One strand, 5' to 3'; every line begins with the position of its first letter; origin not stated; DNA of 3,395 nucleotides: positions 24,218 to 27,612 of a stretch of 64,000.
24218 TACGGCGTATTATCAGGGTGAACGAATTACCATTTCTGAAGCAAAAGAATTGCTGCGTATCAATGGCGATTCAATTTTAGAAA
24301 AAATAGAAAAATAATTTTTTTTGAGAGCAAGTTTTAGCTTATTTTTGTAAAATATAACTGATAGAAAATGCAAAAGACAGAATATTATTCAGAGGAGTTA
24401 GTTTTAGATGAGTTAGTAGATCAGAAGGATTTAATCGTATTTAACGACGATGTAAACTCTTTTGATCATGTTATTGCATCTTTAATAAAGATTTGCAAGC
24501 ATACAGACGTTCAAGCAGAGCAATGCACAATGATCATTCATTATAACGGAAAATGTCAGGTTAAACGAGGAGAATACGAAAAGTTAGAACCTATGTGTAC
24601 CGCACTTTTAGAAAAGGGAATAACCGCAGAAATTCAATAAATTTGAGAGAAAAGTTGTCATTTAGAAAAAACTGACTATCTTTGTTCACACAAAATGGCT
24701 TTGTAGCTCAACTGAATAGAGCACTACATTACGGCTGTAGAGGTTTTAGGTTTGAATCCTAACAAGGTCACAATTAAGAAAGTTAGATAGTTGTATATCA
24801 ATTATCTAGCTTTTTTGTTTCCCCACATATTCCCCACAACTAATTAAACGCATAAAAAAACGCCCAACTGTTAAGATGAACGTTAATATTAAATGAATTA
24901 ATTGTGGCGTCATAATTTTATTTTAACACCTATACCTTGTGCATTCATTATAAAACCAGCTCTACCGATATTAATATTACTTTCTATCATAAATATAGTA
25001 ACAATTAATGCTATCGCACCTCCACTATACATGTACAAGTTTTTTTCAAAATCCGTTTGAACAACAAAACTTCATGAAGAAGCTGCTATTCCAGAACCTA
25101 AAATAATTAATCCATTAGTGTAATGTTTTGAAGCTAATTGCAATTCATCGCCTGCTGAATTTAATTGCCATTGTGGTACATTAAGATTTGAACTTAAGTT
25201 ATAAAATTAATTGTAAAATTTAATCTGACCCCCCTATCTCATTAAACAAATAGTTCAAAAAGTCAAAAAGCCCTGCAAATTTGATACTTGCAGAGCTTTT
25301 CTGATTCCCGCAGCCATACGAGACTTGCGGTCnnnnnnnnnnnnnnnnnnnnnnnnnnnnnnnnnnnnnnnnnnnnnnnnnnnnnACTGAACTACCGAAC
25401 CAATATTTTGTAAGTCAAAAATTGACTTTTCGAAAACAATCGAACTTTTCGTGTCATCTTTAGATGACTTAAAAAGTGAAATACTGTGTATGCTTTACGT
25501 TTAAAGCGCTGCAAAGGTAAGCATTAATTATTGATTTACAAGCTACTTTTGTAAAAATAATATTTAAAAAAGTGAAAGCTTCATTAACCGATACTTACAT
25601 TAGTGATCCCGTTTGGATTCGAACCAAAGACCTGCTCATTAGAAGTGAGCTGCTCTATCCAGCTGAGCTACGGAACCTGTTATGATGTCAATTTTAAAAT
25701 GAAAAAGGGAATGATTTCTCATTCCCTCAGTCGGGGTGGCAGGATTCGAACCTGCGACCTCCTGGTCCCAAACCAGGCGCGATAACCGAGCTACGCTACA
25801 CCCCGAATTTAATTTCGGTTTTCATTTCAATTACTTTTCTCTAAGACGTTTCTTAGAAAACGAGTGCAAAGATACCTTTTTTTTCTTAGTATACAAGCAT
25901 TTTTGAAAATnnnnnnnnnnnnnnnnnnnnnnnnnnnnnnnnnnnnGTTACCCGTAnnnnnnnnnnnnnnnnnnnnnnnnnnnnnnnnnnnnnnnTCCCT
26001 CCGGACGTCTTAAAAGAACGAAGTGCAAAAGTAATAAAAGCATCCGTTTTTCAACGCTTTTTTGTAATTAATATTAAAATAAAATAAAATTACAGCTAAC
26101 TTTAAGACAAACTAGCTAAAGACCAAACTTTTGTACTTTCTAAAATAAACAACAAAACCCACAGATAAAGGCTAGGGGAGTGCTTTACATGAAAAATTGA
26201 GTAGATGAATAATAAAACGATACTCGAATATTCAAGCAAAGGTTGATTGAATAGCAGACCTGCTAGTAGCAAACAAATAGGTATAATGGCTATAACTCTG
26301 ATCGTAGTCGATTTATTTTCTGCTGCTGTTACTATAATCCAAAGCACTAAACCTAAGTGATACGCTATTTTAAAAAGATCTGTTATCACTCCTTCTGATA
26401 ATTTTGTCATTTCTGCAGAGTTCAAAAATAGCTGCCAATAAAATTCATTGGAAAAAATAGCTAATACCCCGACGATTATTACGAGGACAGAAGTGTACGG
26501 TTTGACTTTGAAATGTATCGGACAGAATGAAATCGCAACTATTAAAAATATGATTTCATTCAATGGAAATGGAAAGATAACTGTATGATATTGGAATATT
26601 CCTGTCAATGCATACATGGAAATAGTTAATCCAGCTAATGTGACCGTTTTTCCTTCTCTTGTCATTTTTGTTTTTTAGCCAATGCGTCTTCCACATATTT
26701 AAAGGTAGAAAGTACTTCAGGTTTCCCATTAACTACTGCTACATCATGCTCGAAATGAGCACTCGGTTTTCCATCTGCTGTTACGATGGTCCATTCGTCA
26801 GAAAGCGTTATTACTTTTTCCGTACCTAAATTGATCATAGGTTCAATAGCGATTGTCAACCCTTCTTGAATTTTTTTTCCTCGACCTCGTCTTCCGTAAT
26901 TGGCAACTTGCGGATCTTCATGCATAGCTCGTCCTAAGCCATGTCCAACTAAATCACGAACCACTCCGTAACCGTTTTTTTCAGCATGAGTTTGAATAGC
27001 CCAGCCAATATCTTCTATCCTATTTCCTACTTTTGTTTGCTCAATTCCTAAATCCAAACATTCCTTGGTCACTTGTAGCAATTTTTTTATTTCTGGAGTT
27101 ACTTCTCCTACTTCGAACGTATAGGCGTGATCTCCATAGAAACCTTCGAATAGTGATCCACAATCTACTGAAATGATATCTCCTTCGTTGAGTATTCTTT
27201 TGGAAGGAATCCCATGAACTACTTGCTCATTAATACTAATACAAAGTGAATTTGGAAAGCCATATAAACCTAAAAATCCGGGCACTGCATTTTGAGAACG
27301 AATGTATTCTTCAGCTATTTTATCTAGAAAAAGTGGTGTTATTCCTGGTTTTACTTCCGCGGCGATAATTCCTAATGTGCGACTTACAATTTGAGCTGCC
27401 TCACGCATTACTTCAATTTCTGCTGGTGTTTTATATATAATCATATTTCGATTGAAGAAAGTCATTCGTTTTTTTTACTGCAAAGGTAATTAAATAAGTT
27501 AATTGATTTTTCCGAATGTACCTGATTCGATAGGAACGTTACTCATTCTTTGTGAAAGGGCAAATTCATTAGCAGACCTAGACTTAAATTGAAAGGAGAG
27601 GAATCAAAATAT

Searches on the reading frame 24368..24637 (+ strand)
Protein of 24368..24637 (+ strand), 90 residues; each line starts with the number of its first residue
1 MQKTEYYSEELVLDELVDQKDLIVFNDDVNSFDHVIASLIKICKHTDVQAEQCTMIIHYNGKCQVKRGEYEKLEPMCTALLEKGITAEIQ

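Call 8: search_protein_families(library=pfam, proteins=[window:24368-24637:+], max_evalue=1)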
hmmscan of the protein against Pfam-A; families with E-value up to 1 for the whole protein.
window:24368-24637:+ (90 aa): 1 family
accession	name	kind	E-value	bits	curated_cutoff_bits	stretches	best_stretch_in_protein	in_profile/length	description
PF02617.22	ClpS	-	1.5e-16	60.4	23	1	22-82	8-68/80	ATP-dependent Clp protease adaptor protein ClpS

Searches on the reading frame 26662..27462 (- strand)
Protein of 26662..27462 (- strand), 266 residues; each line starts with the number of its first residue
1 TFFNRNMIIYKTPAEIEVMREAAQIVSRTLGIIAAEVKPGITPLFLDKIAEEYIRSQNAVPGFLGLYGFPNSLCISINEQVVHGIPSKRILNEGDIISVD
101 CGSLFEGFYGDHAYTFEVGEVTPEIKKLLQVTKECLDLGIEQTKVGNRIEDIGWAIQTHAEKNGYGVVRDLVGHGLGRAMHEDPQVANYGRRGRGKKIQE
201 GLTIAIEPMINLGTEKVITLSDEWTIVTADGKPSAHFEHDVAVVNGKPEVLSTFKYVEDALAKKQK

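Call 46: search_protein_families(library=ncbifam, proteins=[window:26662-27462:-], max_evalue=0.001)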
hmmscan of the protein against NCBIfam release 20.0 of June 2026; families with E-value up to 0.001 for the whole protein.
window:26662-27462:- (266 aa): 12 families
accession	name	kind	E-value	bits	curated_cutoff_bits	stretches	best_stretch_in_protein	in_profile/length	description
TIGR00500.1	met_pdase_I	equivalog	3.3e-92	308.5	171.35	1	9-252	2-245/247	type I methionyl aminopeptidase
NF009533.0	PRK12897.1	equivalog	2.6e-59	200.6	488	1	7-252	1-246/248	type I methionyl aminopeptidase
NF005583.0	PRK07281.1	equivalog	1e-56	192.3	445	2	105-252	130-278/286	methionyl aminopeptidase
NF008970.0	PRK12318.1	equivalog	2.8e-54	184.3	267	1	3-254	36-289/291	methionyl aminopeptidase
TIGR00501.1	met_pdase_II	equivalog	5.9e-24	85.1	222.65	1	17-217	6-198/295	type II methionyl aminopeptidase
NF040821.1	dipep_PepQ_Arch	equivalog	1.2e-15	57.4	630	1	5-223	117-327/346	Xaa-Pro dipeptidase PepQ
NF007310.0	PRK09795.1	equivalog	9.3e-12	44.4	393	1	10-231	127-344/361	aminopeptidase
NF008131.0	PRK10879.1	equivalog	3.6e-11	42.5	465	1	6-152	169-311/438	Xaa-Pro aminopeptidase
TIGR00495.1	crvDNA_42K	hypoth_equivalog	1.7e-06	26.9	430.05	1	69-179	78-192/383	ErbB3-binding protein EBP1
NF011720.0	PRK15173.1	subfamily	1e-05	24.7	420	1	7-178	112-278/343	peptidase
NF011173.0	PRK14575.1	equivalog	1.4e-05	24.2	850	1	7-178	175-341/406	putative peptidase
TIGR02993.1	ectoine_eutD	equivalog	0.00012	21.4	613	1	11-177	159-323/391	ectoine hydrolase DoeA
